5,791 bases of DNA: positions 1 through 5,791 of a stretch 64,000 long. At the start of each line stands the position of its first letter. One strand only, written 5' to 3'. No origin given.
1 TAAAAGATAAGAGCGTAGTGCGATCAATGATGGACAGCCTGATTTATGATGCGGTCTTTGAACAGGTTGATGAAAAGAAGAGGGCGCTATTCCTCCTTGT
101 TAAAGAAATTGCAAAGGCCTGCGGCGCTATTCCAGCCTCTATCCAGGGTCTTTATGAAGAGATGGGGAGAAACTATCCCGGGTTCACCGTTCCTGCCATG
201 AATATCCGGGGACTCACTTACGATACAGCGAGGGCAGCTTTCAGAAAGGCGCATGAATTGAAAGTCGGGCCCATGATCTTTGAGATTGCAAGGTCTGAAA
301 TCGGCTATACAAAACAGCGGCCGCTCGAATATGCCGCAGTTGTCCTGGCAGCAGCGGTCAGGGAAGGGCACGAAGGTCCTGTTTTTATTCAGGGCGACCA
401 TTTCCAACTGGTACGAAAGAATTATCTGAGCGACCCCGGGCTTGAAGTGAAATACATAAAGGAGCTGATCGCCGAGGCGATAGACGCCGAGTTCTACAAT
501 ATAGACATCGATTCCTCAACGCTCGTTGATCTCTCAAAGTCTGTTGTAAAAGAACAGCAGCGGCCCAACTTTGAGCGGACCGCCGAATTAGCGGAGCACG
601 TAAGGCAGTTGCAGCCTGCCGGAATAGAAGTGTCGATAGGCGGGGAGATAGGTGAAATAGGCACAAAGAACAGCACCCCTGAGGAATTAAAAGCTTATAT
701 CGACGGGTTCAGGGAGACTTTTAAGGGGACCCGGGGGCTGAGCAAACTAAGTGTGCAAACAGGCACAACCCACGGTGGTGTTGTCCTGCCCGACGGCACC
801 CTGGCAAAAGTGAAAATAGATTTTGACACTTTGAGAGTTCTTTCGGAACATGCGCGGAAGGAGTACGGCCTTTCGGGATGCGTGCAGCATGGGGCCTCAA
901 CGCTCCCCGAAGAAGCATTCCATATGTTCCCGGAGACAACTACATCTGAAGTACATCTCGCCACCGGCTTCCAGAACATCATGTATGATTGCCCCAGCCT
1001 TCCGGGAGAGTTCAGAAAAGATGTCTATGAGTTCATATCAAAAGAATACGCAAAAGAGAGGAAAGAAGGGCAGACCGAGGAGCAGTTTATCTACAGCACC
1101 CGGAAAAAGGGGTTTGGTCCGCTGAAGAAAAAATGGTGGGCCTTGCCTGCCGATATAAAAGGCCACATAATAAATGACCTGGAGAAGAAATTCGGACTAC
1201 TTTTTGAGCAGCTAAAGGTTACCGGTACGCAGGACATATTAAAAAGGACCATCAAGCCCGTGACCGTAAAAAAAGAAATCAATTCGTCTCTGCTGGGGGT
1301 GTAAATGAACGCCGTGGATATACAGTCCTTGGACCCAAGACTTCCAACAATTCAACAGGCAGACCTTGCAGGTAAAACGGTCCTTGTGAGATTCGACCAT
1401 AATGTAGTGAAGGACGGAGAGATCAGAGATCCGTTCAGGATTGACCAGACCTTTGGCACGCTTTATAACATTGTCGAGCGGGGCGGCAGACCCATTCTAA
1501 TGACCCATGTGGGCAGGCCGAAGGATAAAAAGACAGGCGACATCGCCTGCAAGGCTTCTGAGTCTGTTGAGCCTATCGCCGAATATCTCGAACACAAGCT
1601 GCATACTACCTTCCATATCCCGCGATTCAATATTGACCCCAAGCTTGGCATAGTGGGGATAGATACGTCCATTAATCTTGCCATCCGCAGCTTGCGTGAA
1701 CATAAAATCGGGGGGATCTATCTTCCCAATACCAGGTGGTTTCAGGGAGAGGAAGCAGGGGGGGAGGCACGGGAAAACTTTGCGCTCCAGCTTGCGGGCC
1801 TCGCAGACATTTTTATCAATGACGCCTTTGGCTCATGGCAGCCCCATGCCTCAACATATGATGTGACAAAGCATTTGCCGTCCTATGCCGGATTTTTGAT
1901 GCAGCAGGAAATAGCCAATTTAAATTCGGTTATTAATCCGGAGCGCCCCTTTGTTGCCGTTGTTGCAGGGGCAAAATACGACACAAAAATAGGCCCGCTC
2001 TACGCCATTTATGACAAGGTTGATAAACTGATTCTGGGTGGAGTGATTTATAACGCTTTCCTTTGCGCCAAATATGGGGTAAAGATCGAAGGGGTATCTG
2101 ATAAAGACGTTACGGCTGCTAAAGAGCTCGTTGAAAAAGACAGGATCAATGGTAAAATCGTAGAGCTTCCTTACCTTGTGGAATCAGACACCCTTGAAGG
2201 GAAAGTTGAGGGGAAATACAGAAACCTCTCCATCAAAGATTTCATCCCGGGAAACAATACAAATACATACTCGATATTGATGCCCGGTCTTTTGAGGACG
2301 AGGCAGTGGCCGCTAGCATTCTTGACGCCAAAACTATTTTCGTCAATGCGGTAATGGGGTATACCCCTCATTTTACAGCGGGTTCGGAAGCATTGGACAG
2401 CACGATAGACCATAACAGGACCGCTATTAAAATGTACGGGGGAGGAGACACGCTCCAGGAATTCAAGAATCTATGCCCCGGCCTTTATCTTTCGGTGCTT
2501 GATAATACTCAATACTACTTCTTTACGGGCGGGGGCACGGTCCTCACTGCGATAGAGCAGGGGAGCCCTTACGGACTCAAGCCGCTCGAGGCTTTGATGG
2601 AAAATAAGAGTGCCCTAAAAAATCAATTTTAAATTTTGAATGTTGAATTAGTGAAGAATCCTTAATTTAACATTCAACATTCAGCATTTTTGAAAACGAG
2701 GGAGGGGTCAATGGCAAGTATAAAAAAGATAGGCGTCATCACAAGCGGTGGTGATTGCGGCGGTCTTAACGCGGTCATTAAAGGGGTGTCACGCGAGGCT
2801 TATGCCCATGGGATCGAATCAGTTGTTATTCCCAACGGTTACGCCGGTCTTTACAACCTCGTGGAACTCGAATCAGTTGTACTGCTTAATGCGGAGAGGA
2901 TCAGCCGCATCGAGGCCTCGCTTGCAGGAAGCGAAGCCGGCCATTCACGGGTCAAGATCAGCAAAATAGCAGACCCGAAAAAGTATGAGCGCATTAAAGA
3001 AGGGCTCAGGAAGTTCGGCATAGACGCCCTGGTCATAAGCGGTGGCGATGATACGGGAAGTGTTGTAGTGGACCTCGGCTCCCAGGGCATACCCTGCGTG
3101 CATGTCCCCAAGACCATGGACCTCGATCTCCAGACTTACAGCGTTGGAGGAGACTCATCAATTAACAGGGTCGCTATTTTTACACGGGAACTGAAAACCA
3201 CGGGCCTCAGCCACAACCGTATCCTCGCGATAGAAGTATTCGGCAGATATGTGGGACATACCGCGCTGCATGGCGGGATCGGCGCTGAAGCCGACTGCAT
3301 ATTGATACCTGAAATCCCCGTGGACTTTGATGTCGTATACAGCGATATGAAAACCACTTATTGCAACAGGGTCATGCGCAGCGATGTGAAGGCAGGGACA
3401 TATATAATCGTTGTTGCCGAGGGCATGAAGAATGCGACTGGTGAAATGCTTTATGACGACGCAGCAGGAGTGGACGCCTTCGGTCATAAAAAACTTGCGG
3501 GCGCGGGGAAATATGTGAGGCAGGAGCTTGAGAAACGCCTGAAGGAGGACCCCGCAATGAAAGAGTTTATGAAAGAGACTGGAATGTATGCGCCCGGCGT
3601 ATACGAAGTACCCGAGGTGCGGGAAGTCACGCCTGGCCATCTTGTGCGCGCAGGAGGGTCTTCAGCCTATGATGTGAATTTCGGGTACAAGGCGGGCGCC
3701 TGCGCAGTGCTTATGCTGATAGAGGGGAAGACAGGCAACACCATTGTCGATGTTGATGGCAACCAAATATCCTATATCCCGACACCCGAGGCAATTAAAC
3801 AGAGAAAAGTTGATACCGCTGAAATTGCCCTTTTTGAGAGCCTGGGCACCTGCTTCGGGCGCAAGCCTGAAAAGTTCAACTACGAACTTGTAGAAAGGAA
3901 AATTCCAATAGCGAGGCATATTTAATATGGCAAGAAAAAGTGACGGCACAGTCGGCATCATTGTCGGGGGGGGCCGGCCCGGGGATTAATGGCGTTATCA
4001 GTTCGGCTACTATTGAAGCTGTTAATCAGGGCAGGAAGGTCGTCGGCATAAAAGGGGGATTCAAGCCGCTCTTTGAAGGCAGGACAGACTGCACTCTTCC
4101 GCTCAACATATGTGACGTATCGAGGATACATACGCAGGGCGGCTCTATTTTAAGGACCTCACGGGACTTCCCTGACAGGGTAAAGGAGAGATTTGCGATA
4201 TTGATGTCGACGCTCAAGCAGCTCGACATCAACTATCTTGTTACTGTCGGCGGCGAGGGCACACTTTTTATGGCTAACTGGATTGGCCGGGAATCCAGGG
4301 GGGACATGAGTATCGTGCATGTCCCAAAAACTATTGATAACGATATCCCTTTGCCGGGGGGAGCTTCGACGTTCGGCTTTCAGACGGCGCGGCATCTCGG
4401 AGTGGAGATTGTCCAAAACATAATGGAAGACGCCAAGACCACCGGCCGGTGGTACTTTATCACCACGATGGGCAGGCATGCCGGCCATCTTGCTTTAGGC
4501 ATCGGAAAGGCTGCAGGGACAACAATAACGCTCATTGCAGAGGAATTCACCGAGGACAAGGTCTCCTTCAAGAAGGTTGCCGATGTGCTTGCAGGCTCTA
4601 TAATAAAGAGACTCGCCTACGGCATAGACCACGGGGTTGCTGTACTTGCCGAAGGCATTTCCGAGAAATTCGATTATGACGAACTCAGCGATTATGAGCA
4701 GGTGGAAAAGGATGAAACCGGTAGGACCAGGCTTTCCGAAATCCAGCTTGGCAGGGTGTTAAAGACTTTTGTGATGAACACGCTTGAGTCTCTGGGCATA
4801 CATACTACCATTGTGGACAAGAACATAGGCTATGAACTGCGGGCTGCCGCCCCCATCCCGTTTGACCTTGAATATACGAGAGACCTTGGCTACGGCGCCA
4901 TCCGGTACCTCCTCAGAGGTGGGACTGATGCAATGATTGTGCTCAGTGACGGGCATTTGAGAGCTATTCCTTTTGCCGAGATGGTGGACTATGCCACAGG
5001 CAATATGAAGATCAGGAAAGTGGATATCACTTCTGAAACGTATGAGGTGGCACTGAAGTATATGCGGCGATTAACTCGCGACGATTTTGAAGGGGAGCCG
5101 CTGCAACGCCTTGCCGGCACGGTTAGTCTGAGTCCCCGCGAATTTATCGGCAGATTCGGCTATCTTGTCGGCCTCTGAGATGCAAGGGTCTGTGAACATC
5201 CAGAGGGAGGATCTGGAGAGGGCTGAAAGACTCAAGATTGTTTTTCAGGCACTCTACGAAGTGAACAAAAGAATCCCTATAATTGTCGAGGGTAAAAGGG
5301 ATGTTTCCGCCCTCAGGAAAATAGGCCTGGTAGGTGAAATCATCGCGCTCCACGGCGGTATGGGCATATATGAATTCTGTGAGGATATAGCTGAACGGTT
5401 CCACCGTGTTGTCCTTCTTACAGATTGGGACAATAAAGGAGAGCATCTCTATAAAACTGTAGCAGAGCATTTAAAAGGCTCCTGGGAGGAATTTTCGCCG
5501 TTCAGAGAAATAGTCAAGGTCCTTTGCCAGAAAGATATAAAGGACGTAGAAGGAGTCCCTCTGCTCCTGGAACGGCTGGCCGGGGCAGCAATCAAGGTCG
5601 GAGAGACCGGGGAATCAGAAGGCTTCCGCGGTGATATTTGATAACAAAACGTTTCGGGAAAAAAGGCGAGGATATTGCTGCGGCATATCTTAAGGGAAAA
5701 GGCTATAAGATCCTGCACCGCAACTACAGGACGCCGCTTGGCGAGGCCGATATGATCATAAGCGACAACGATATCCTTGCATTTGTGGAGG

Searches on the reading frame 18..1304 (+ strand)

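Call 68: search_protein_families(library=pfam, proteins=[window:18-1304:+], max_evalue=0.00001)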
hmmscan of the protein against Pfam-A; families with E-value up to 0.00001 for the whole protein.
window:18-1304:+ (428 aa): 1 family
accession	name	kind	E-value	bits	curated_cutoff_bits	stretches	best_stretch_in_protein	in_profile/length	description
PF01116.26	F_bP_aldolase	-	1.8e-15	57.6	25.5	1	55-324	14-239/277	Fructose-bisphosphate aldolase class-II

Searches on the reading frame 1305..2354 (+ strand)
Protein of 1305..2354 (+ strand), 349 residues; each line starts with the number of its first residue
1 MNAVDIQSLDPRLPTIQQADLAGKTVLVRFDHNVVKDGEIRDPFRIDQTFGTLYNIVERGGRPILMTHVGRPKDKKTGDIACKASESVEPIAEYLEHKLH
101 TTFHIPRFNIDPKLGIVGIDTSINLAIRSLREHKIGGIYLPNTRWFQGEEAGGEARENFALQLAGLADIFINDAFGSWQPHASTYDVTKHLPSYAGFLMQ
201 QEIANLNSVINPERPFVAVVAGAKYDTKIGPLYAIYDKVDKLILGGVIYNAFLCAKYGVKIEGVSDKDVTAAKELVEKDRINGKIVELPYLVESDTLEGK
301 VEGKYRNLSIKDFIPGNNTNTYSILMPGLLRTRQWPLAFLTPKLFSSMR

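Call 68: search_protein_families(library=pfam, proteins=[window:1305-2354:+], max_evalue=0.00001)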
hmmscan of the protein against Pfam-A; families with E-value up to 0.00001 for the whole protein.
window:1305-2354:+ (349 aa): 1 family
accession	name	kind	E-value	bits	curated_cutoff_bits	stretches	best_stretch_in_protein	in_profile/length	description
PF00162.24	PGK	-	2.9e-63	214.6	27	1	16-290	1-259/379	Phosphoglycerate kinase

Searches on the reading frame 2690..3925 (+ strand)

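Call 68: search_protein_families(library=pfam, proteins=[window:2690-3925:+], max_evalue=0.00001)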
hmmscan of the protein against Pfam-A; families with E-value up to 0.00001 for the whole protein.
window:2690-3925:+ (411 aa): 1 family
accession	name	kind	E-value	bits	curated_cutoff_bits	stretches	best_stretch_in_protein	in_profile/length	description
PF00365.25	PFK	-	2.4e-57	194.9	30.9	1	13-342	1-276/277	Phosphofructokinase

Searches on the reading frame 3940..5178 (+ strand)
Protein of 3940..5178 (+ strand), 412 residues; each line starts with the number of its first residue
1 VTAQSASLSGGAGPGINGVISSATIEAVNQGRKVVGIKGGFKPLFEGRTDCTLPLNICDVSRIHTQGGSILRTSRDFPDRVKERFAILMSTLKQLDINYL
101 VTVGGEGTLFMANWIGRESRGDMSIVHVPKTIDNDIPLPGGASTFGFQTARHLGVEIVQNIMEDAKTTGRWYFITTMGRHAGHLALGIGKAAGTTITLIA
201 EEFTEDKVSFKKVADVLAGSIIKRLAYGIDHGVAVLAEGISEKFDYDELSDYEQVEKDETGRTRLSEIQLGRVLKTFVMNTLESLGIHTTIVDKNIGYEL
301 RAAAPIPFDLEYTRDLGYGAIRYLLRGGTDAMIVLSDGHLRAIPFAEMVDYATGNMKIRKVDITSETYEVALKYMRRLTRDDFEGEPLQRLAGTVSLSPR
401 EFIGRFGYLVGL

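Call 68: search_protein_families(library=pfam, proteins=[window:3940-5178:+], max_evalue=0.00001)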
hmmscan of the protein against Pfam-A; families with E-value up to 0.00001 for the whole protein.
window:3940-5178:+ (412 aa): 1 family
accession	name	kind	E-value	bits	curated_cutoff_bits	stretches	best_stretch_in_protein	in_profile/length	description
PF00365.25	PFK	-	8.5e-48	163.5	30.9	1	9-321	7-274/277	Phosphofructokinase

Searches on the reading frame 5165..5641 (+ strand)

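Call 68: search_protein_families(library=pfam, proteins=[window:5165-5641:+], max_evalue=0.00001)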
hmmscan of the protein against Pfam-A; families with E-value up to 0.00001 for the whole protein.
window:5165-5641:+ (158 aa): 1 family
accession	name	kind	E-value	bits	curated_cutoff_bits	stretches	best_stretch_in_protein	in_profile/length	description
PF01751.28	Toprim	-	4.3e-09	36.9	23.1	1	39-105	3-82/96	Toprim domain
